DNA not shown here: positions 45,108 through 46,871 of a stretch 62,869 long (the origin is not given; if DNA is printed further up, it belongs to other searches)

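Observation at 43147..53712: Five-gene Type I R-M operon carrying two embedded non-R-M genes: candidate layered defence module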

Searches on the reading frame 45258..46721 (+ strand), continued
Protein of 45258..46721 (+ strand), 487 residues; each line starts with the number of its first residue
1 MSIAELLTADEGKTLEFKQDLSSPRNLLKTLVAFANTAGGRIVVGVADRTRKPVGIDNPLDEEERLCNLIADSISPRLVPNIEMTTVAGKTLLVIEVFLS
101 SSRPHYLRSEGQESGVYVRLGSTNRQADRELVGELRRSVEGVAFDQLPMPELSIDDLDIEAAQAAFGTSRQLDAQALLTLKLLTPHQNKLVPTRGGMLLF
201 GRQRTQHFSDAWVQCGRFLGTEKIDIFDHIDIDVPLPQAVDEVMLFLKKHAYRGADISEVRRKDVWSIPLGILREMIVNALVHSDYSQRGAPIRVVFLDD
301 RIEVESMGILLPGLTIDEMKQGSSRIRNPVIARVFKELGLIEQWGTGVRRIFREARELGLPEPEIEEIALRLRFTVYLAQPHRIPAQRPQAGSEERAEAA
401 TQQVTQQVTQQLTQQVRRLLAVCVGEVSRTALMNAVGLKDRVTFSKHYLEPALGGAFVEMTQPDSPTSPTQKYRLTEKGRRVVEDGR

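Call 33: find_related_loci(query=A3, collection=metagenome_contigs, flank=10000)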
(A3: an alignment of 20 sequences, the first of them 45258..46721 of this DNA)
Query A3 (487 aa) in metagenome_contigs; peptide patterns used: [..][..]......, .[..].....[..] (x = any residue, [..] = any of these).
600 stretches matched a pattern (row limit reached: there are more); 214 encode a relative of the query (tblastn E <= 1e-3); the best 80 are kept; 80 distinct loci.
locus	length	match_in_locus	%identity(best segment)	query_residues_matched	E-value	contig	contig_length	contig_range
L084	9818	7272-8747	78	1-487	0e+0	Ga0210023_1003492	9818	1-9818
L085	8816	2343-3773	80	1-484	0e+0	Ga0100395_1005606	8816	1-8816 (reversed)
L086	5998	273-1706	77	1-480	0e+0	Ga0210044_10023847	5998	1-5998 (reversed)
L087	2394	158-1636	74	1-483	0e+0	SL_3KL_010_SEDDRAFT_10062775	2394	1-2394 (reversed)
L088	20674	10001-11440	78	1-487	0e+0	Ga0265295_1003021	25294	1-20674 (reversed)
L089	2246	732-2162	73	1-487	0e+0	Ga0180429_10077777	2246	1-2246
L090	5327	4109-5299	83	1-397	0e+0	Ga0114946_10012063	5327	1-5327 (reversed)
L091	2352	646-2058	70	3-486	0e+0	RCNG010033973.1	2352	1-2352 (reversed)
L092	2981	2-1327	75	59-484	0e+0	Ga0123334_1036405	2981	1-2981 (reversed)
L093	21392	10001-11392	67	3-477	0e+0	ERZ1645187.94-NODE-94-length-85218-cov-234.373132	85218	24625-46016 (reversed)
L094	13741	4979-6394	66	2-484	0e+0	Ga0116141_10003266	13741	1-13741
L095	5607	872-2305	65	6-483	0e+0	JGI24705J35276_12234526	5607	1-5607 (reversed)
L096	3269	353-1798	64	6-483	0e+0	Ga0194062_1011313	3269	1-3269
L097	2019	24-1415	65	1-474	0e+0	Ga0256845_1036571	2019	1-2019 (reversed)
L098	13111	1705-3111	66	6-486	0e+0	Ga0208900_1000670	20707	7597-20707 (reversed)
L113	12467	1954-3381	63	1-486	0e+0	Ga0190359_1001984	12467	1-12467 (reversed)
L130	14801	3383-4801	61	1-486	0e+0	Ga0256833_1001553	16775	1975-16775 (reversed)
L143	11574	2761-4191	59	1-485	0e+0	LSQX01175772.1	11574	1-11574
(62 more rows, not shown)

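Call 39: predict_structure(alignment_id=A3)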
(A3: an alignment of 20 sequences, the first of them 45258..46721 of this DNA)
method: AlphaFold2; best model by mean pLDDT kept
length: 487 residues; sequences in the alignment: 20
mean_pLDDT: 63.5   pTM: 0.53
mean pLDDT of the five models: 63.5, 57.1, 50.2, 49.5, 47.8
residues with pLDDT >= 90: 41; 70-90: 187; 50-70: 87; < 50: 172
segments of 3 or more residues with pLDDT < 50: 1-26, 35-41, 44-49, 70-130, 138-140, 218-227, 252-265, 309-313, 383-413
pLDDT, mean of each block of 10 residues (from residue 1): 44 31 49 48 50 51 51 43 40 42 30 35 45 49 79 92 87 91 91 92 81 59 43 78 71 39 55 85 69 72 69 59 71 88 71 84 76 77 40 36 29 58 82 79 79 84 83 86 66
secondary structure, 60 per line:
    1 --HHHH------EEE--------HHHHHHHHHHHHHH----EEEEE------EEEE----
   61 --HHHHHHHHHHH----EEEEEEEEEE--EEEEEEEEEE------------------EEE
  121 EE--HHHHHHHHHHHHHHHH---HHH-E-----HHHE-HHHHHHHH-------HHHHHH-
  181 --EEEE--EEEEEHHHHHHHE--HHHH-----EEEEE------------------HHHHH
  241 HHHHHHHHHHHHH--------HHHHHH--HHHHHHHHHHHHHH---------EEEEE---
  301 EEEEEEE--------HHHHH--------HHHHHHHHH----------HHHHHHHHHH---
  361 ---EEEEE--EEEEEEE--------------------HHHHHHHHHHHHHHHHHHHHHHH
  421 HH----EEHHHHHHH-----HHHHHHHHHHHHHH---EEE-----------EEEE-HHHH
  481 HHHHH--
elements in order: H3-6 E13-15 H24-37 E42-46 E53-56 H63-73 E78-87 E90-99 E118-122 H125-140 H159-166 H174-179 E183-186 E189-193 H194-200 H204-207 E213-217 H236-253 H262-267 H270-283 E293-297 E301-307 H316-320 H329-337 H348-357 E364-368 E371-377 H398-422 H429-435 H441-454 E458-460 E472-475 H477-485

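Call 41: search_protein_families(library=pfam, proteins=[L088:12732-13706:+, L088:13716-16211:+, L088:16085-17617:+, L094:7655-9427:+, L094:9357-10841:+, L113:4552-6186:+, L130:6081-8054:+, L130:8068-9150:+, L143:5521-7248:+, L143:7257-9179:+], max_evalue=0.001)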
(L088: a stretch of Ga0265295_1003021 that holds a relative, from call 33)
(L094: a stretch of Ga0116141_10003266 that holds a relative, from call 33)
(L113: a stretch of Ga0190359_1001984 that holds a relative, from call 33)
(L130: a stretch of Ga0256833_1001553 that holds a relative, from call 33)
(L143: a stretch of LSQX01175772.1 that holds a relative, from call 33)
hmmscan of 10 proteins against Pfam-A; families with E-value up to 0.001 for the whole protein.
L088:12732-13706:+ (325 aa): 5 families
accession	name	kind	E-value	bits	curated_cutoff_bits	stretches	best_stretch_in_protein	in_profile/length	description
PF00004.35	AAA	-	1e-30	107.3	21.2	1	119-242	1-128/131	ATPase family associated with various cellular activities (AAA)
PF20720.3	nSTAND3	-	3.4e-06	27.3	27.2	1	113-235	14-121/155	Novel STAND NTPase 3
PF13238.12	AAA_18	-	5.6e-05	24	29.4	1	119-225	1-82/128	AAA domain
PF13521.12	AAA_28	-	0.00014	22.6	27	0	118-172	1-55/164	AAA domain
PF07728.20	AAA_5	-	0.00085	19.8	22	1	119-154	2-38/139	AAA domain (dynein-related subfamily)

L088:13716-16211:+ (832 aa): 1 family
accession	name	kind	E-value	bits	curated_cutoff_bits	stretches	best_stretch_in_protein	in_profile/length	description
PF00082.27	Peptidase_S8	-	6.2e-66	223.1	21.8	1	281-619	3-288/288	Subtilase family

L088:16085-17617:+ (511 aa): 5 families
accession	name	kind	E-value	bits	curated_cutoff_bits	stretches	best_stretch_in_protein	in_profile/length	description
PF04326.19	SLFN_AlbA_2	-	8e-19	68.7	25.3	1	56-170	1-117/118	Schlafen, AlbA_2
PF13749.12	HATPase_c_4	-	5.1e-12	46.1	26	1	340-404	2-67/89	Putative ATP-dependent DNA helicase recG C-terminal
PF13412.12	HTH_24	-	4.3e-06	26.7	21.9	1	454-497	5-48/48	Winged helix-turn-helix DNA-binding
PF12802.13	MarR_2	-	1.1e-05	26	27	1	450-503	3-57/61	MarR family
PF25212.1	HVO_A0114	-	0.00017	21.8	27.6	1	448-500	18-70/84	HVO_A0114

L094:7655-9427:+ (591 aa): 1 family
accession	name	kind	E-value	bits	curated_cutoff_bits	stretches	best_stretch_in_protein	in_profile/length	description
PF13289.12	SIR2_2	-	2.1e-16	60.7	24.5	1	141-268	2-131/141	SIR2-like domain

L094:9357-10841:+ (495 aa): 0 families

L113:4552-6186:+ (545 aa): 2 families
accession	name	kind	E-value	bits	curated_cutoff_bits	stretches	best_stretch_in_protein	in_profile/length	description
PF13749.12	HATPase_c_4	-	4.9e-20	71.8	26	1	296-379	3-89/89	Putative ATP-dependent DNA helicase recG C-terminal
PF04326.19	SLFN_AlbA_2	-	2.2e-10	41.5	25.3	1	4-122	1-117/118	Schlafen, AlbA_2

L130:6081-8054:+ (658 aa): 1 family
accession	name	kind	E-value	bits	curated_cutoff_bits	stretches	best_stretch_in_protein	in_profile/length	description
PF02171.23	Piwi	-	9.6e-17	61.6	28.9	1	359-640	7-300/302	Piwi domain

L130:8068-9150:+ (361 aa): 1 family
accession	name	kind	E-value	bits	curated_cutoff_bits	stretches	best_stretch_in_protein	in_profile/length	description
PF13289.12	SIR2_2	-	8.8e-11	42.5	24.5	1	157-317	3-132/141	SIR2-like domain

L143:5521-7248:+ (576 aa): 8 families
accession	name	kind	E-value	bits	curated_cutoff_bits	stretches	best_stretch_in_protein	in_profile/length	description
PF11398.14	DUF2813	-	8.5e-43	147.6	21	1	1-386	1-369/372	Protein of unknown function (DUF2813)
PF13175.12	AAA_15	-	8.2e-33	115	32.1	1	1-342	1-374/374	AAA ATPase domain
PF13304.12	AAA_21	-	9.9e-22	78.8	27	2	176-340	143-300/304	AAA domain, putative AbiEii toxin, Type IV TA system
PF13476.12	AAA_23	-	5.8e-10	40.6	27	1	6-112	2-112/201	AAA domain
PF02463.25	SMC_N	-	6.8e-09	35.9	40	1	3-345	2-205/220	RecF/RecN/SMC N terminal domain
PF20469.4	OLD-like_TOPRIM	-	4.6e-08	33.9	23.2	1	390-456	1-67/67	Overcoming lysogenization defect protein-like, TOPRIM domain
PF13555.12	AAA_29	-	3.3e-05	24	27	1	10-47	11-47/61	P-loop containing region of AAA domain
PF13514.12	AAA_27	-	0.00046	20.3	22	0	1-46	1-50/206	AAA domain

L143:7257-9179:+ (641 aa): 6 families
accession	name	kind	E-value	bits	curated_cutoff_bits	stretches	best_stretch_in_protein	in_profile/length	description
PF00580.27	UvrD-helicase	-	1.9e-69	234.8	23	1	7-279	1-270/271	UvrD/REP helicase N-terminal domain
PF13361.12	UvrD_C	-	2.4e-38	132.9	25.6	1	286-621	3-349/350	UvrD-like helicase C-terminal domain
PF13245.12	AAA_19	-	3.7e-20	72.9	25.1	1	11-263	1-132/134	AAA domain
PF01443.25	Viral_helicase1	-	2.5e-07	31.2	21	0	552-617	178-226/228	Viral superfamily 1 RNA helicase core domain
PF13538.12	UvrD_C_2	-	3.6e-06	27.2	27.4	0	558-579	4-25/52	UvrD-like helicase C-terminal domain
PF13604.12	AAA_30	-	0.0003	21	27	0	7-71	2-66/191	AAA domain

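Call 42: search_protein_families(library=padloc, proteins=[L088:12732-13706:+, L088:13716-16211:+, L094:7655-9427:+, L094:9357-10841:+, L130:6081-8054:+, L130:8068-9150:+, L130:9341-12997:+, L143:5521-7248:+, L143:7257-9179:+, L086:1768-2901:+], max_evalue=0.00001)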
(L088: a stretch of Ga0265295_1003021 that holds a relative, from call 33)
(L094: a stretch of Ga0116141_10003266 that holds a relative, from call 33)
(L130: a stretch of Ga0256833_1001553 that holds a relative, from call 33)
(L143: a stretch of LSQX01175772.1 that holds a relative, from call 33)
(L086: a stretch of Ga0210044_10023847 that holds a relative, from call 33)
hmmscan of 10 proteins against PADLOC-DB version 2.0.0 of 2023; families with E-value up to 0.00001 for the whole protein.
L088:12732-13706:+ (325 aa): 7 families
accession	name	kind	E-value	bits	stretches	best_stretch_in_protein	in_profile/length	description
PDLC02196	IetA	-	2.1e-73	245.9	1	5-315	2-322/374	-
PDLC04232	IetA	-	1.8e-64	216.3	1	4-320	1-321/330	-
PDLC02195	IetA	-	2.9e-57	192.8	1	84-312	105-334/395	-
PDLC04231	IetA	-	1.1e-36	125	1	98-258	99-259/262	-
PDLC00914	TRIP13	-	6.8e-14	50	1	80-277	38-249/302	TRIP13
PDLC00915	TRIP13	-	1.4e-09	35.8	1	106-307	53-266/302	TRIP13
PDLC03838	DolB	-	9.6e-06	23.1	0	119-185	169-240/375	-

L088:13716-16211:+ (832 aa): 5 families
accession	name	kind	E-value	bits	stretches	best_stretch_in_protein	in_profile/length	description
PDLC02198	IetS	-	1.8e-37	126.7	1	268-823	240-778/795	-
PDLC04233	IetS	-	4.4e-28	95.8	2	446-829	491-849/855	-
PDLC02197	IetS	-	2.7e-22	76.9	1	191-645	170-580/749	-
PDLC02201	IetS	-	1.2e-16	58.2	1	272-643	245-569/781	-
PDLC02199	IetS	-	1.8e-08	31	1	387-644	417-648/826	-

L094:7655-9427:+ (591 aa): 8 families
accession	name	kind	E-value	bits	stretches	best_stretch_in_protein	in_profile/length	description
PDLC02419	Aga_SIR2-PNTD1-PNTD2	-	3.7e-197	654.5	1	19-585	3-555/558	Class I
PDLC02401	Aga_SIR2-PNTD1-PNTD2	-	6.8e-173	574.2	1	44-585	1-521/524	Class I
PDLC02420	Aga_SIR2-PNTD1-PNTD2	-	2.7e-73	245.7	1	10-551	6-511/1010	Class I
PDLC02384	pAgo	-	6.2e-58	194.8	1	19-584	16-545/1030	-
PDLC02402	Aga_SIR2-PNTD1-PNTD2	-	8.3e-26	88.3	1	16-304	7-292/876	Class I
PDLC05061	PDC-S65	-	1.3e-25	88.7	1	126-302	126-290/592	-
PDLC05060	PDC-S65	-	3.1e-14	50.7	1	110-258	18-161/503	-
PDLC02418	Aga_SIR2-Kinase-PNTD1-PNTD2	-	5.2e-07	26.2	1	189-297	35-143/756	Class I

L094:9357-10841:+ (495 aa): 14 families
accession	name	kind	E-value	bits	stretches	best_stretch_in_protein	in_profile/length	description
PDLC02377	pAgo_I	-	1e-187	622.4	1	27-495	3-457/457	Class I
PDLC02436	pAgo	-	9.8e-113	375.4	1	34-495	9-460/460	-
PDLC02420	Aga_SIR2-PNTD1-PNTD2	-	9.9e-95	316.6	1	32-495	548-1010/1010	Class I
PDLC02384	pAgo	-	3.6e-88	294.9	1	35-495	571-1030/1030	-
PDLC02376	pAgo_I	-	7.2e-63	211.3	1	33-495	4-455/455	Class I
PDLC02378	pAgo_I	-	3.8e-44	149.3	2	178-494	192-492/493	Class I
PDLC02392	pAgo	-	1.8e-27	94.2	1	181-479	49-329/346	-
PDLC02397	pAgo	-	1.7e-14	51.6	1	153-479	287-564/578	-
PDLC02388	pAgo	-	7.2e-13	45.7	1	164-355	424-599/716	-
PDLC02428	PprPIWI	-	1.7e-12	44.9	1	34-360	297-559/666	-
PDLC02379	pAgo_II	-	2e-11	41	1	32-238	287-472/724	Class II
PDLC02385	pAgo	-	2.3e-09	34.6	1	39-281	266-482/674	-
PDLC02381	pAgo_II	-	2.4e-09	34.2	1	35-480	207-597/617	Class II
PDLC02389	pAgo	-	4.8e-08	29.9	1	153-338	432-607/733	-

L130:6081-8054:+ (658 aa): 12 families
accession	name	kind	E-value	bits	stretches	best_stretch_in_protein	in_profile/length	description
PDLC02381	pAgo_II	-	2.4e-211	701.4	1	24-658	2-617/617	Class II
PDLC02436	pAgo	-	1.8e-62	209.7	1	242-644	10-449/460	-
PDLC02379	pAgo_II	-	7.2e-30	102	1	202-639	255-701/724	Class II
PDLC02385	pAgo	-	2.5e-29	100.5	1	186-658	206-674/674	-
PDLC02397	pAgo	-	2.1e-19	67.8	1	240-639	203-565/578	-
PDLC02428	PprPIWI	-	1.4e-14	51.8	1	236-646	291-655/666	-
PDLC02377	pAgo_I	-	1.6e-12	44.9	0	369-433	167-229/457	Class I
PDLC02395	pAgo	-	4.1e-12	43.5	1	358-638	370-633/656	-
PDLC02376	pAgo_I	-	5e-10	37.1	1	377-643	183-444/455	Class I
PDLC02388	pAgo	-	1.3e-07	28.3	1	373-520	452-591/716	-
PDLC02394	pAgo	-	2.3e-06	23.6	1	365-658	833-1121/1121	-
PDLC02378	pAgo_I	-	7.9e-06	22.9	0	491-637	339-476/493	Class I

L130:8068-9150:+ (361 aa): 21 families
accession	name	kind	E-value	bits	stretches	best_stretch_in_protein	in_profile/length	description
PDLC02408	Aga_SIR2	-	1.6e-129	429.9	1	1-361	1-343/343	Class II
PDLC02414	Aga_SIR2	-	6.3e-101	335.8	1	28-361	1-313/313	-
PDLC04093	SIR2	-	2.3e-24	84.1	1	1-305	18-305/395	-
PDLC04084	SIR2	-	3e-22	77.4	2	205-323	241-355/414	-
PDLC04088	SIR2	-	1.3e-18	65.3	1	155-322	174-337/390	-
PDLC04090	SIR2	-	1.2e-15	55.6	1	205-322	251-362/426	-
PDLC04081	SIR2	-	1.4e-15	55.4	1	7-310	18-303/345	-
PDLC02186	SIR2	-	8e-15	52.8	1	157-344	166-378/412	-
PDLC04087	SIR2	-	8.8e-15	52.4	1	155-310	133-291/343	-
PDLC04094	SIR2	-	1.4e-14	52.1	1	5-297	21-288/399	-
PDLC04076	SIR2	-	4.5e-14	50.5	1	6-344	28-373/406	-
PDLC04075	SIR2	-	1.1e-13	48.8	1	206-329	250-374/414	-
PDLC04080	SIR2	-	2e-10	38.3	0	202-303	187-300/347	-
PDLC04096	SIR2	-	2.9e-10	38.1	1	155-312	23-181/230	-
PDLC04089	SIR2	-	3e-10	37.9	1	201-335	166-294/336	-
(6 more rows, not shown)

L130:9341-12997:+ (1219 aa): 0 families

L143:5521-7248:+ (576 aa): 99 families (the best 25 are shown)
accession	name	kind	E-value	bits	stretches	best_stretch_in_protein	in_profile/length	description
PDLC00094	GajA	-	2.5e-178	592.1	1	1-575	1-567/569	AAA ATPase domain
PDLC00062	GajA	-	3e-129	430.3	2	1-367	1-369/639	AAA ATPase domain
PDLC00067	GajA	-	6.6e-81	270.6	1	2-553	4-578/604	AAA ATPase domain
PDLC00070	GajA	-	8.1e-46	154.8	1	1-468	1-461/596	AAA ATPase domain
PDLC02358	Old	-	8.4e-36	121.9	1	1-526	2-516/578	Old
PDLC02979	AriA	-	1.1e-33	115.6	1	1-341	1-372/373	-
PDLC00066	GajA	-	2.4e-31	106.9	1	1-460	1-437/567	AAA ATPase domain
PDLC00091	GajA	-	4.7e-31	106.3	2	282-404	276-403/627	AAA ATPase domain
PDLC00090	GajA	-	8.6e-30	102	1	1-427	1-450/659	AAA ATPase domain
PDLC00086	GajA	-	4.1e-29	99.8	1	1-572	1-573/600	AAA ATPase domain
PDLC00071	GajA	-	1.2e-28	98.3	1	1-459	1-439/588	AAA ATPase domain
PDLC00083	GajA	-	9.6e-28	94.9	1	1-414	1-427/639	AAA ATPase domain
PDLC00077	GajA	-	2e-27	94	2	161-567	195-611/616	AAA ATPase domain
PDLC00073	GajA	-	1.1e-26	92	1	1-572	1-588/589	AAA ATPase domain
PDLC00069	GajA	-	1.3e-26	91.2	2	249-428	280-471/687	AAA ATPase domain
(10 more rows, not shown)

L143:7257-9179:+ (641 aa): 52 families (the best 25 are shown)
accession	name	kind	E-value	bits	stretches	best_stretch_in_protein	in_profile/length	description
PDLC00114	GajB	-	4.2e-252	836.3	1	2-639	3-631/635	UrvD helicase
PDLC00132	GajB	-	2.7e-95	318.3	1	6-637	3-623/625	UrvD helicase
PDLC03802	RTasHel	-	1.2e-77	260.4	2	6-418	5-370/675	DRT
PDLC00117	GajB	-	1e-73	246.8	1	8-637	17-596/604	UrvD helicase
PDLC00103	GajB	-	5.6e-64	215.1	1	5-622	15-579/612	UrvD helicase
PDLC00127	GajB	-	2.1e-53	179.8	2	3-301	5-286/594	UrvD helicase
PDLC00130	GajB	-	1.3e-51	173.6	2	6-384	3-364/589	UrvD helicase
PDLC00104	GajB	-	4.2e-46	155.8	2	10-376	6-315/574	UrvD helicase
PDLC00123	GajB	-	4.5e-43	145.7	3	194-404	150-352/540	UrvD helicase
PDLC00107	GajB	-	7.5e-43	145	1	8-391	17-381/587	UrvD helicase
PDLC00121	GajB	-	3.9e-42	142.5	2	8-383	7-360/565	UrvD helicase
PDLC00134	GajB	-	2.9e-39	133.3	1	7-366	17-358/431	UrvD helicase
PDLC00144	GajB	-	9.2e-38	128.1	2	182-376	123-313/559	UrvD helicase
PDLC00122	GajB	-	1.9e-36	124.1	2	204-380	146-309/502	UrvD helicase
PDLC00119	GajB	-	6.3e-36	122.4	2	21-304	17-300/565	UrvD helicase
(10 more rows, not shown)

L086:1768-2901:+ (378 aa): 28 families (the best 25 are shown)
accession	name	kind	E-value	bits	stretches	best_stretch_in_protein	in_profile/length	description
PDLC04831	PDC-S02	-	1.6e-151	502.7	1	43-376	6-339/346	-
PDLC04795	PDC-S02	-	1.9e-141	469.4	1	27-375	15-351/357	-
PDLC04810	PDC-S02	-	2.7e-126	419.6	1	45-375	8-351/355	-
PDLC04807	PDC-S02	-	2e-88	295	1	45-364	10-335/351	-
PDLC04803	PDC-S02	-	1.6e-86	288.3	1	114-371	8-261/269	-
PDLC04826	PDC-S02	-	5.9e-83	275.9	1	44-253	7-216/222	-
PDLC04822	PDC-S02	-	1.3e-74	249.4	1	49-335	11-293/294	-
PDLC04813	PDC-S02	-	2.7e-64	214.2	1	210-375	4-169/175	-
PDLC04811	PDC-S02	-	8.3e-55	183.3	1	43-203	7-167/172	-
PDLC04820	PDC-S02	-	3.1e-49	165.8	1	35-364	16-316/332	-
PDLC04827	PDC-S02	-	3.4e-48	162.3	1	46-265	8-230/234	-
PDLC04800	PDC-S02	-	7e-47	157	1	44-163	7-126/129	-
PDLC04804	PDC-S02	-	1.5e-44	150.1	1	45-229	8-193/203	-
PDLC04798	PDC-S02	-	1.5e-38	131.1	1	213-370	50-209/222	-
PDLC04801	PDC-S02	-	2.2e-38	130.3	1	47-196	10-159/205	-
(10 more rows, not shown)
